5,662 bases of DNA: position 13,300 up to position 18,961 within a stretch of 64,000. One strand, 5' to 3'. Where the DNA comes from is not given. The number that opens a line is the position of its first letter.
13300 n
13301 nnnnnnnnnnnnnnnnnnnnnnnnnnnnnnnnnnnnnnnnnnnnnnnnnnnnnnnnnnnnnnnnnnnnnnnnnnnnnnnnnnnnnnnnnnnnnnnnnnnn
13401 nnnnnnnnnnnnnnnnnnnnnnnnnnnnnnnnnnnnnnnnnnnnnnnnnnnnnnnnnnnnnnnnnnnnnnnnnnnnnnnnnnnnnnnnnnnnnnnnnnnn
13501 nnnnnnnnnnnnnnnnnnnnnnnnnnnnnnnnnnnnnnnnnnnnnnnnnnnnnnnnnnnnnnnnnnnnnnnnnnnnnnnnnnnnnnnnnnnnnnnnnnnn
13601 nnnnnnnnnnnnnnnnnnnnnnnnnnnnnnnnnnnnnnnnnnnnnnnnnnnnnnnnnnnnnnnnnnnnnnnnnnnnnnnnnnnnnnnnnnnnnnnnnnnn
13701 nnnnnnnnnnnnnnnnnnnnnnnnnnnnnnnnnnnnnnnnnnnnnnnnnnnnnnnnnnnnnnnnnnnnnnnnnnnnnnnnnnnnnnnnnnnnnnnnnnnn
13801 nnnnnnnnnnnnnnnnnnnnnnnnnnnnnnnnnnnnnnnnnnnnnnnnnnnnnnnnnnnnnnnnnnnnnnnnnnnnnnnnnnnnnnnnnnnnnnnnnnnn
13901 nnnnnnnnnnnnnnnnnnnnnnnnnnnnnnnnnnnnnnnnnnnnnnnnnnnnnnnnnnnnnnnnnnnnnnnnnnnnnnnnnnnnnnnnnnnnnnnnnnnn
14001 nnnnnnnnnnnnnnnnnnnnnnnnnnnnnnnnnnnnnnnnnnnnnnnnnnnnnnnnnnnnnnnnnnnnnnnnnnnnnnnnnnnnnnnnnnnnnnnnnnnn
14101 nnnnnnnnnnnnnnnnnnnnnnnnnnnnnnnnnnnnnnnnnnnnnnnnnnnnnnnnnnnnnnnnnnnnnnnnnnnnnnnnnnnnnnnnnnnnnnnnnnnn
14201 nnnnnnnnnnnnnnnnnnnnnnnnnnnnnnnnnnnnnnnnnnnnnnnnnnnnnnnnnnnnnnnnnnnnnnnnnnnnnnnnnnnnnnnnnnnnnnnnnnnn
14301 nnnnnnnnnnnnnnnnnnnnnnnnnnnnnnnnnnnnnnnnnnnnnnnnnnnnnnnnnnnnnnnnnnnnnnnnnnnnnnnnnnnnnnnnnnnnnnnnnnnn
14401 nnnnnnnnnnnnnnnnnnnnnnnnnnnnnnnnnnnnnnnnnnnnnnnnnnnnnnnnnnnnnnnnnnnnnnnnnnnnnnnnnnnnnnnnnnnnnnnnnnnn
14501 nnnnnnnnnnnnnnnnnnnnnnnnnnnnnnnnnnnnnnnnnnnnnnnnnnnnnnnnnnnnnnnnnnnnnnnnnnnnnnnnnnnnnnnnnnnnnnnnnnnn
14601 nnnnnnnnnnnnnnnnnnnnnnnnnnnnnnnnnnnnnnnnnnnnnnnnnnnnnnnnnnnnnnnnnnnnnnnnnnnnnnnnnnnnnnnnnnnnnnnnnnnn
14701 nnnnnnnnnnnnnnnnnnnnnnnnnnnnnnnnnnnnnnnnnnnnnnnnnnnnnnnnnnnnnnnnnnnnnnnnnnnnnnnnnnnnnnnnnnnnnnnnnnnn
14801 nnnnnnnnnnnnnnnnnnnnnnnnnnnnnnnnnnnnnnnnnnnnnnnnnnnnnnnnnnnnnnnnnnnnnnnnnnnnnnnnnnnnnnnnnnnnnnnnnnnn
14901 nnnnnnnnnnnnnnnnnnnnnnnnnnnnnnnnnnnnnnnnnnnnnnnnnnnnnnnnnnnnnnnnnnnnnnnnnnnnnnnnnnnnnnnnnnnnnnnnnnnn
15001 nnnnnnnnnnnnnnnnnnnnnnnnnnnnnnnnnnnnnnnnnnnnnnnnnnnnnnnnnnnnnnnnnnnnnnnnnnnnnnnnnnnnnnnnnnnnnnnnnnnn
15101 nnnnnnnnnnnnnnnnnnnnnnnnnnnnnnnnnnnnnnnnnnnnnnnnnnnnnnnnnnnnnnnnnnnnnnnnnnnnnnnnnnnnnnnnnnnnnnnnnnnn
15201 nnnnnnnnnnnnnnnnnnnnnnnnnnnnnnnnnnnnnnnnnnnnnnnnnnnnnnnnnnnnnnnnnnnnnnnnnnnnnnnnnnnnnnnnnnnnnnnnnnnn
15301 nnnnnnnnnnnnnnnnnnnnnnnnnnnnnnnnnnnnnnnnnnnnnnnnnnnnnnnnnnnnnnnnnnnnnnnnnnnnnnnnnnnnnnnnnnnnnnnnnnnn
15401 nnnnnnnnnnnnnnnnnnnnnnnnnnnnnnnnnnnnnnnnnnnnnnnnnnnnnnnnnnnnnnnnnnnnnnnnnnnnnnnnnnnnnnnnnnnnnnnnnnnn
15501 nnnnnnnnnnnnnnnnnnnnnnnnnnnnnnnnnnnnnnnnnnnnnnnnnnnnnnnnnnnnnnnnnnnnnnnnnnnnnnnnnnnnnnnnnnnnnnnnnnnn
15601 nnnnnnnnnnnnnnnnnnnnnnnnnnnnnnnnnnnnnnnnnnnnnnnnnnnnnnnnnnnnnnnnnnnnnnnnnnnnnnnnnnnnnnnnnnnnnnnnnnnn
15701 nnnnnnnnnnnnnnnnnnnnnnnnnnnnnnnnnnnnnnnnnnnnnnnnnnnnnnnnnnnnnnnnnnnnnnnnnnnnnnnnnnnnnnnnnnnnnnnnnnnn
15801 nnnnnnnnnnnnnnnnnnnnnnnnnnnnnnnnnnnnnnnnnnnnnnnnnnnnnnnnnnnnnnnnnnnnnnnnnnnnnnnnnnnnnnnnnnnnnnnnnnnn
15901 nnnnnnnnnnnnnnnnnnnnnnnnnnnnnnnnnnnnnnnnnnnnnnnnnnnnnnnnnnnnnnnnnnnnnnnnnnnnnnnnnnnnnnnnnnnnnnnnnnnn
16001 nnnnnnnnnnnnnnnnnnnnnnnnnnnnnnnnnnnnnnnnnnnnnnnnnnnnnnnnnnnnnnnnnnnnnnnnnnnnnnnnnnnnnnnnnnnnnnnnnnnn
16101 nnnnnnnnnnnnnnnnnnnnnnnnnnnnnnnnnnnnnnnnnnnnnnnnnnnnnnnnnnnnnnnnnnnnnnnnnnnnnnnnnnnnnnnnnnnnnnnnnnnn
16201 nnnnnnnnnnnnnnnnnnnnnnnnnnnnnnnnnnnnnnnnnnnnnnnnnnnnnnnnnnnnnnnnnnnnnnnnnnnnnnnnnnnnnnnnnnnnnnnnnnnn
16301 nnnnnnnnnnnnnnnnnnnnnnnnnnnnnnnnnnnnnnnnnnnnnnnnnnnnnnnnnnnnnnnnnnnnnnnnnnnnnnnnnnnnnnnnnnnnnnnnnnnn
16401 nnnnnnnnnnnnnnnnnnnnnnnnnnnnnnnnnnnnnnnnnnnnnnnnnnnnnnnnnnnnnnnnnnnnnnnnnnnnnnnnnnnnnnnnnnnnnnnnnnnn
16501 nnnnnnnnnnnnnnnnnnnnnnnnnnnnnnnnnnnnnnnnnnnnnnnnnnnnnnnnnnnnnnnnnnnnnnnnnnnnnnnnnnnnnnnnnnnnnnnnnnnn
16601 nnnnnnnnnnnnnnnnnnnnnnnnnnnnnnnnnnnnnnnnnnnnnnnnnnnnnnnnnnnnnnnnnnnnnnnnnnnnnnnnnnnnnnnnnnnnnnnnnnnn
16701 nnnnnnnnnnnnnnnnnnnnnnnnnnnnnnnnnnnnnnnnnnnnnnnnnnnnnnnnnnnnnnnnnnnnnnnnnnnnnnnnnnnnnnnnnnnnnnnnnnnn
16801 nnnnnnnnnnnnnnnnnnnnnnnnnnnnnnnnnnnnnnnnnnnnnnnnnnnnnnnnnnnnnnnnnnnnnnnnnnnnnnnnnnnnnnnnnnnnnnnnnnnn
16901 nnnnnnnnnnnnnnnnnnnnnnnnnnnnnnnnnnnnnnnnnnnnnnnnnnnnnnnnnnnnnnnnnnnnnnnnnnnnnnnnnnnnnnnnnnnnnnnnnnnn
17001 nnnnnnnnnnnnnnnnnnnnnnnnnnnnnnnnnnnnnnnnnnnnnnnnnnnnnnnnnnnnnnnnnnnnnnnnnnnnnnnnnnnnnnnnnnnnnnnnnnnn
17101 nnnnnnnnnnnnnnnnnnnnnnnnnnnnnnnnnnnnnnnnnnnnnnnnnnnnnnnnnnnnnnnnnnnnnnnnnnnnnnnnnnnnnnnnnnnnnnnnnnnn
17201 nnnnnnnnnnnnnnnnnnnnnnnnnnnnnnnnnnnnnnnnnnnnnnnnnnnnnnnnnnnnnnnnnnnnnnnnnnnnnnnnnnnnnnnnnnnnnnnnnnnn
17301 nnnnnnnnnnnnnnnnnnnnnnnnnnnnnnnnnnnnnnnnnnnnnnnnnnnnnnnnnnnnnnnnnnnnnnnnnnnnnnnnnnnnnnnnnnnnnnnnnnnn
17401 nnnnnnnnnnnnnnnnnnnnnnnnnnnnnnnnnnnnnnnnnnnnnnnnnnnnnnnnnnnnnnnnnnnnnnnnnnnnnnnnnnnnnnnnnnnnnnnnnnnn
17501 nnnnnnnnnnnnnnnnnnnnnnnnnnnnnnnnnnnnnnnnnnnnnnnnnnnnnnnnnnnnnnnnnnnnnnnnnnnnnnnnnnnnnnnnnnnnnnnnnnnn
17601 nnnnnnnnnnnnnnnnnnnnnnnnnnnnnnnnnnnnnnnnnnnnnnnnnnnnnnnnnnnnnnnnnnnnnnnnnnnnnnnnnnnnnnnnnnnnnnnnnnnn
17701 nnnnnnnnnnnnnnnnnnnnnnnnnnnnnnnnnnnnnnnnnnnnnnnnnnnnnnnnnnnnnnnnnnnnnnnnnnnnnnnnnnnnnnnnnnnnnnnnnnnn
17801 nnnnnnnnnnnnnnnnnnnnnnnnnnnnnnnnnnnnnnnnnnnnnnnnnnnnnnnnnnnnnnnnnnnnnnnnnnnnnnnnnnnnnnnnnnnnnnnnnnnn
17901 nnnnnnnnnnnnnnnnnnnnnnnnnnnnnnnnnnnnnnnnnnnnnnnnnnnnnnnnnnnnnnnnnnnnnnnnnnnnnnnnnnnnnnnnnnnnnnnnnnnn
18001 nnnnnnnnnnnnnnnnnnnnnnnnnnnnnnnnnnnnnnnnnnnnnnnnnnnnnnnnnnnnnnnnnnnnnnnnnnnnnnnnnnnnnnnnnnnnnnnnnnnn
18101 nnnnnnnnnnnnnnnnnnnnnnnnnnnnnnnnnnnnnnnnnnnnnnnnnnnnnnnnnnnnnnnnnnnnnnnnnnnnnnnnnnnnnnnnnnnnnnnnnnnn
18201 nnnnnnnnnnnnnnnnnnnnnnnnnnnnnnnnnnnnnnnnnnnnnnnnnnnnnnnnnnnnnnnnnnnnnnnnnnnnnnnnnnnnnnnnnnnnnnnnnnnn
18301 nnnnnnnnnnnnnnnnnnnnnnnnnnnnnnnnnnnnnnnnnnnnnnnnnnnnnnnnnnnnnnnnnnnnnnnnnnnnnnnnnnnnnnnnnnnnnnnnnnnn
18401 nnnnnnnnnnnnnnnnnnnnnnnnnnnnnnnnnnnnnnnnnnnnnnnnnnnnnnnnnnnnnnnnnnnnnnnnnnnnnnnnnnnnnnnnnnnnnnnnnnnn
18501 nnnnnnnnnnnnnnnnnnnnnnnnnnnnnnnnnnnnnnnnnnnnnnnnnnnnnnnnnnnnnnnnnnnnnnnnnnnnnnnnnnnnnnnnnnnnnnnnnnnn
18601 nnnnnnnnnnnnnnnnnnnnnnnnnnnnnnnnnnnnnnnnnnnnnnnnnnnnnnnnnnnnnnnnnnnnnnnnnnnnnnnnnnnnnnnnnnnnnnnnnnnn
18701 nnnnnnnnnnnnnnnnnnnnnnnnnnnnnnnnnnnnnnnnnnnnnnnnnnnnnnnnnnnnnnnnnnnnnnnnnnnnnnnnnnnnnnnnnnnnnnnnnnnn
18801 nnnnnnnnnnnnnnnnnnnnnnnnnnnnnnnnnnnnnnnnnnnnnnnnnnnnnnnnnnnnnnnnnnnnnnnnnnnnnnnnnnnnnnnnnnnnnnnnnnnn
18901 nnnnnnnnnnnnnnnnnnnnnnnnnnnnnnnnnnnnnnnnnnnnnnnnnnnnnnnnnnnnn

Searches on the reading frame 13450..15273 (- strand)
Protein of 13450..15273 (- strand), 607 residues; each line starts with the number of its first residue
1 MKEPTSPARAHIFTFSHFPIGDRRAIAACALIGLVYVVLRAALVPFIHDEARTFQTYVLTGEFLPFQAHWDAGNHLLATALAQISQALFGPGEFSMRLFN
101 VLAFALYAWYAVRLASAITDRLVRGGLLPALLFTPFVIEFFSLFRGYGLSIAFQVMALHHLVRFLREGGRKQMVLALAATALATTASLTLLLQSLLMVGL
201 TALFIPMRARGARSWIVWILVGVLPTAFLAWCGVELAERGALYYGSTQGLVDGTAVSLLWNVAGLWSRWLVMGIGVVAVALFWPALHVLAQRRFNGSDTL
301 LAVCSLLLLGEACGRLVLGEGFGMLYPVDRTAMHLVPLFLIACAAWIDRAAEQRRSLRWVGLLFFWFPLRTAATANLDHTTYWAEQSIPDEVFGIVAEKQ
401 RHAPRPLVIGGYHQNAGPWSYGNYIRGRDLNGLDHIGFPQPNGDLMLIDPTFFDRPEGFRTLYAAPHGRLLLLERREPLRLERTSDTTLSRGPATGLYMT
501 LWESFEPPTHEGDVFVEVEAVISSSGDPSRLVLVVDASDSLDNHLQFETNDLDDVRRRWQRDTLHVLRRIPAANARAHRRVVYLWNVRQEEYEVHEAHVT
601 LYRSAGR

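Call 4: search_protein_families(library=pfam, proteins=[window:13450-15273:-], max_evalue=1)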
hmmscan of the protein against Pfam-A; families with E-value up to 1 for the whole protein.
window:13450-15273:- (607 aa): 2 families
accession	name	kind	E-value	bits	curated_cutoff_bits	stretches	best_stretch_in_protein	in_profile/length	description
PF13231.12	PMT_2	-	0.0025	18.5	26.1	1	78-224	6-149/160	Dolichyl-phosphate-mannose-protein mannosyltransferase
PF09913.15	DUF2142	-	0.3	10.2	30.1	1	94-229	125-256/395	Predicted membrane protein (DUF2142)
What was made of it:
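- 13450..15273 (-): o13450: family ii PMT_2-like GT-C transferase (607 aa) with an H-D-E motif and the C-terminal domain. It sits between scoA and scoB. PMT_2 at 2.5e-3, below the cut-off (call 4).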

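Call 5: search_protein_families(library=ncbifam, proteins=[window:13450-15273:-], max_evalue=1)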
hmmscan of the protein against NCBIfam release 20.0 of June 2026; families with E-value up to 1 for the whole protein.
window:13450-15273:- (607 aa): 1 family
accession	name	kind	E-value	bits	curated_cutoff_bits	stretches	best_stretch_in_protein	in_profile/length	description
TIGR03663.1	TIGR03663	subfamily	0.71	8.8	126.25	1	86-208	63-184/435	flippase activity-associated protein Agl23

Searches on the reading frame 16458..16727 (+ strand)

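Call 8: search_protein_families(library=pfam, proteins=[window:16458-16727:+], max_evalue=0.001)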
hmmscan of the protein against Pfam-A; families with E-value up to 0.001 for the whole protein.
window:16458-16727:+ (89 aa): 1 family
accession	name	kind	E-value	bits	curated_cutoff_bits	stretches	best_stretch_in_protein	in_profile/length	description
PF09527.15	ATPase_gene1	-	2.3e-12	47.2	26.6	1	31-83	2-53/54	Putative F0F1-ATPase subunit Ca2+/Mg2+ transporter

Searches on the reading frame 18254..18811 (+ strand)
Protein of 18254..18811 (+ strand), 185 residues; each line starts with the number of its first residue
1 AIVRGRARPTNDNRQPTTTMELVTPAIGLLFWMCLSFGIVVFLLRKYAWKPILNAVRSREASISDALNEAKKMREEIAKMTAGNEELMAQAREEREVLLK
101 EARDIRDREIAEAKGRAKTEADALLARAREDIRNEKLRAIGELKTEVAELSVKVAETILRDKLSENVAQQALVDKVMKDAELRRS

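Call 8: search_protein_families(library=pfam, proteins=[window:18254-18811:+], max_evalue=0.001)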
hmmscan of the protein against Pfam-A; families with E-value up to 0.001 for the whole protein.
window:18254-18811:+ (185 aa): 1 family
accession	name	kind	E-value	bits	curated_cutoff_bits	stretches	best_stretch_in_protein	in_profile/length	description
PF00430.23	ATP-synt_B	-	1.6e-26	93.4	28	1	30-159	2-131/132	ATP synthase B/B' CF(0)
